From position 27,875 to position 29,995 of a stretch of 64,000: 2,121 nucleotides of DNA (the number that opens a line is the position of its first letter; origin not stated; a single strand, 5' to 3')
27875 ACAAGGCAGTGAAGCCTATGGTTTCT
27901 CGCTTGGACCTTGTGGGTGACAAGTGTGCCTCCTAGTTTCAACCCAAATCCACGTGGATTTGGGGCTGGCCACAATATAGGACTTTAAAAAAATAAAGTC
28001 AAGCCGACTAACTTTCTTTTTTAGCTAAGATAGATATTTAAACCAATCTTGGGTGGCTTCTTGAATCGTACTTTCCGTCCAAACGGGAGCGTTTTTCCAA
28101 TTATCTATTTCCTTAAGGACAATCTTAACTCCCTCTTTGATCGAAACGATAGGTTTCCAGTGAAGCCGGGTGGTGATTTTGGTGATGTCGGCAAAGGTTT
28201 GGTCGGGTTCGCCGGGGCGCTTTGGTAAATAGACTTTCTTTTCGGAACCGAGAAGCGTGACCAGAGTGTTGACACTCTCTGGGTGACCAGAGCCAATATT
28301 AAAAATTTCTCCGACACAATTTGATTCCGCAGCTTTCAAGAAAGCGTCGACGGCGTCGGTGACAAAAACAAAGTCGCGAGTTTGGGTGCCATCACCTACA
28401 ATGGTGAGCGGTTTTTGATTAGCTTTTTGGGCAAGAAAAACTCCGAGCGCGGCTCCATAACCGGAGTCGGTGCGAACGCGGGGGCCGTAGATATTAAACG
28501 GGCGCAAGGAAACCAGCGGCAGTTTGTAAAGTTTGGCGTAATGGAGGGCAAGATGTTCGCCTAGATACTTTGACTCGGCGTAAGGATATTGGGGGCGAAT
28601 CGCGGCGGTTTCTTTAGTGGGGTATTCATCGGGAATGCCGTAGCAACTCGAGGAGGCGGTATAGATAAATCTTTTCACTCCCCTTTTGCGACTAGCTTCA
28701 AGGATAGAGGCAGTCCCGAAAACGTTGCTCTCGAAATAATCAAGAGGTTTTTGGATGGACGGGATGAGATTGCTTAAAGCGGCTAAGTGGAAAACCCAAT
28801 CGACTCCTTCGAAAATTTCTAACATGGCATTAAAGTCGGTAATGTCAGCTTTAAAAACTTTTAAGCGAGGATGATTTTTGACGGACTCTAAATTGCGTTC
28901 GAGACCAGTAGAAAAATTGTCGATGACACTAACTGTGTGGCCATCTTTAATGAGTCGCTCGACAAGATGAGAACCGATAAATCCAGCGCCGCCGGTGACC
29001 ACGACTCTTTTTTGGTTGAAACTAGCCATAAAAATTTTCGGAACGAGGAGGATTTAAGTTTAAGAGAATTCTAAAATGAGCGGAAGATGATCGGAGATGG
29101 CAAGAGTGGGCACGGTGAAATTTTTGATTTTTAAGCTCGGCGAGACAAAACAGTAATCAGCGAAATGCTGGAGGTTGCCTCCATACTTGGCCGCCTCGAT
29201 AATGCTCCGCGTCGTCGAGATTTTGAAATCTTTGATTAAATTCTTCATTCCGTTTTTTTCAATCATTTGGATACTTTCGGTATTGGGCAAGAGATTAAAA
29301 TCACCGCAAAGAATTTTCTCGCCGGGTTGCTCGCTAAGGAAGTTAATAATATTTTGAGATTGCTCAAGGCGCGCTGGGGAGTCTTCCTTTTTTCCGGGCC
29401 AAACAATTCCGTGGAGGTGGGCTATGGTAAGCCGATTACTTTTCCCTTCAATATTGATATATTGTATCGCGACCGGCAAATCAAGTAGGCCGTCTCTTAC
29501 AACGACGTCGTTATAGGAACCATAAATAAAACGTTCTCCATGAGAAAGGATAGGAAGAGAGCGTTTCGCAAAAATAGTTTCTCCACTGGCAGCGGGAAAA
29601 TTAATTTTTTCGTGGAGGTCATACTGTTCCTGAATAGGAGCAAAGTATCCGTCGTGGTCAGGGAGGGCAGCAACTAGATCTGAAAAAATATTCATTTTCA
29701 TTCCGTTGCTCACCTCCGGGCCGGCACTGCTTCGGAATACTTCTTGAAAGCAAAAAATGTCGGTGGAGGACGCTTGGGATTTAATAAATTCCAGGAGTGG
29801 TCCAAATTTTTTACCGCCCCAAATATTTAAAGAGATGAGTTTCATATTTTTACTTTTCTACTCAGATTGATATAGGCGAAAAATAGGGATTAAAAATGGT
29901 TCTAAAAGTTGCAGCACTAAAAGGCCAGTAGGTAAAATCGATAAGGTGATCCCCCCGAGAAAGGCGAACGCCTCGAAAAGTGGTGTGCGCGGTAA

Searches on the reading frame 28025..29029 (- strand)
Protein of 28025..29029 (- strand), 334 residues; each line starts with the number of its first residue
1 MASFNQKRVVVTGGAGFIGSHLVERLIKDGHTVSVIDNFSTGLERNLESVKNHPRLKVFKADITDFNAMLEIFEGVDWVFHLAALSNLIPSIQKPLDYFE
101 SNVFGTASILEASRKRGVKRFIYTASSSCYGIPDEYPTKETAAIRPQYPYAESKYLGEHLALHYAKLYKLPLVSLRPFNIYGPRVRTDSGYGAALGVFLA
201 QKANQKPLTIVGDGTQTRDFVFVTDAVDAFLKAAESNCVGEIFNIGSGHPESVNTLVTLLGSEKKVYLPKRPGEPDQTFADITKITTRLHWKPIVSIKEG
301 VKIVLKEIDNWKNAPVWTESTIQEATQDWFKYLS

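Call 7: search_protein_families(library=pfam, proteins=[window:28025-29029:-], max_evalue=0.00001)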
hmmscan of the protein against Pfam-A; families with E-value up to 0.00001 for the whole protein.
window:28025-29029:- (334 aa): 9 families
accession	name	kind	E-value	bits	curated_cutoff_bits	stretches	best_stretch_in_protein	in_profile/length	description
PF01370.27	Epimerase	-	4.2e-63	213.4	20.9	1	9-246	1-240/240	NAD dependent epimerase/dehydratase family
PF16363.11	GDP_Man_Dehyd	-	3.8e-60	204.5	27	1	11-302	2-330/332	GDP-mannose 4,6 dehydratase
PF01073.25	3Beta_HSD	-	6.1e-27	94.8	22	1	10-234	1-229/280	3-beta hydroxysteroid dehydrogenase/isomerase family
PF02719.21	Polysacc_synt_2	-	7e-19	68.5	20.2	1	9-260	1-243/293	Polysaccharide biosynthesis protein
PF07993.18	NAD_binding_4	-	7.1e-14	52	20.1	1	11-193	1-215/258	Male sterility protein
PF13460.12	NAD_binding_10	-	9.7e-13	48.8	27.2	1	13-148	1-121/184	NAD(P)H-binding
PF05368.20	NmrA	-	1.5e-09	38.4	27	1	6-126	2-107/298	NmrA-like family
PF04321.23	RmlD_sub_bind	-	3e-09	36.8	27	1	8-166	2-141/287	RmlD substrate binding domain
PF00106.31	adh_short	-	2.7e-07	30.7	26.6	1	7-76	1-71/195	short chain dehydrogenase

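Call 49: search_protein_families(library=ncbifam, proteins=[window:28025-29029:-], max_evalue=1e-10)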
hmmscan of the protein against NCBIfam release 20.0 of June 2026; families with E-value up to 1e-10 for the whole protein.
window:28025-29029:- (334 aa): 24 families
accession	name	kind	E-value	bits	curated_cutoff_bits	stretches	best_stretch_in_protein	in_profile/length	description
TIGR04180.1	EDH_00030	hypoth_equivalog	7.6e-55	186.1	475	1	9-261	1-253/297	NAD-dependent 4,6-dehydratase LegB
TIGR01179.1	galE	equivalog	1.4e-53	181.9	262.3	1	8-296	1-312/332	UDP-glucose 4-epimerase GalE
TIGR01181.1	dTDP_gluc_dehyt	equivalog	5.6e-48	163.7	365.1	1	9-305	2-308/321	dTDP-glucose 4,6-dehydratase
NF011728.1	PRK15181.1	equivalog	6.7e-46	156.9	760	1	6-307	15-336/348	Vi polysaccharide biosynthesis UDP-N-acetylglucosaminuronic acid C-4 epimerase TviC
TIGR02197.1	heptose_epim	equivalog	1.5e-36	126.2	274.6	1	9-308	1-313/316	ADP-glyceromanno-heptose 6-epimerase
NF007956.0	PRK10675.1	subfamily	2.1e-33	115.9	394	1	8-299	2-320/338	UDP-glucose 4-epimerase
NF007490.0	PRK10084.1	subfamily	3.7e-33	115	649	1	8-329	2-352/361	dTDP-glucose 4,6-dehydratase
NF007582.0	PRK10217.1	equivalog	1e-29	103.8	698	1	7-256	2-261/355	dTDP-glucose 4,6-dehydratase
NF042422.1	oxyalk_red_OleD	equivalog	1e-28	100.7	580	1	8-260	2-246/329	2-alkyl-3-oxoalkanoate reductase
NF042423.1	oxyalk_red_Shew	equivalog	1.3e-25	90.2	580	1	6-237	8-224/331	2-alkyl-3-oxoalkanoate reductase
TIGR03466.1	HpnA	hypoth_equivalog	1.1e-23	83.6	367.65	1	8-245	2-228/327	hopanoid-associated sugar epimerase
NF008872.0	PRK11908.1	equivalog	7.1e-23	81.2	294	1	7-256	2-263/349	bifunctional UDP-4-keto-pentose/UDP-xylose synthase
NF005998.1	PRK08125.1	equivalog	3.3e-21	75.3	777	1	5-255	314-576/649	bifunctional UDP-4-amino-4-deoxy-L-arabinose formyltransferase/UDP-glucuronic acid oxidase ArnA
NF008360.0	PRK11150.1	equivalog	9.6e-19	67.7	452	1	9-303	2-301/310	ADP-glyceromanno-heptose 6-epimerase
NF047922.1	GDPFucSynFcl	equivalog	2.5e-18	66.6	500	1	6-304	2-297/308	GDP-L-fucose synthase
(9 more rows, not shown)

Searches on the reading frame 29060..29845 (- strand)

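Call 7: search_protein_families(library=pfam, proteins=[window:29060-29845:-], max_evalue=0.00001)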
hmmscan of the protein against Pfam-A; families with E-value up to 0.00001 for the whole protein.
window:29060-29845:- (261 aa): 1 family
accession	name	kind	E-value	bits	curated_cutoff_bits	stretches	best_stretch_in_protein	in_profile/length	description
PF03372.29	Exo_endo_phos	-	2.7e-08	34.3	24.5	1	5-253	2-225/225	Endonuclease/Exonuclease/phosphatase family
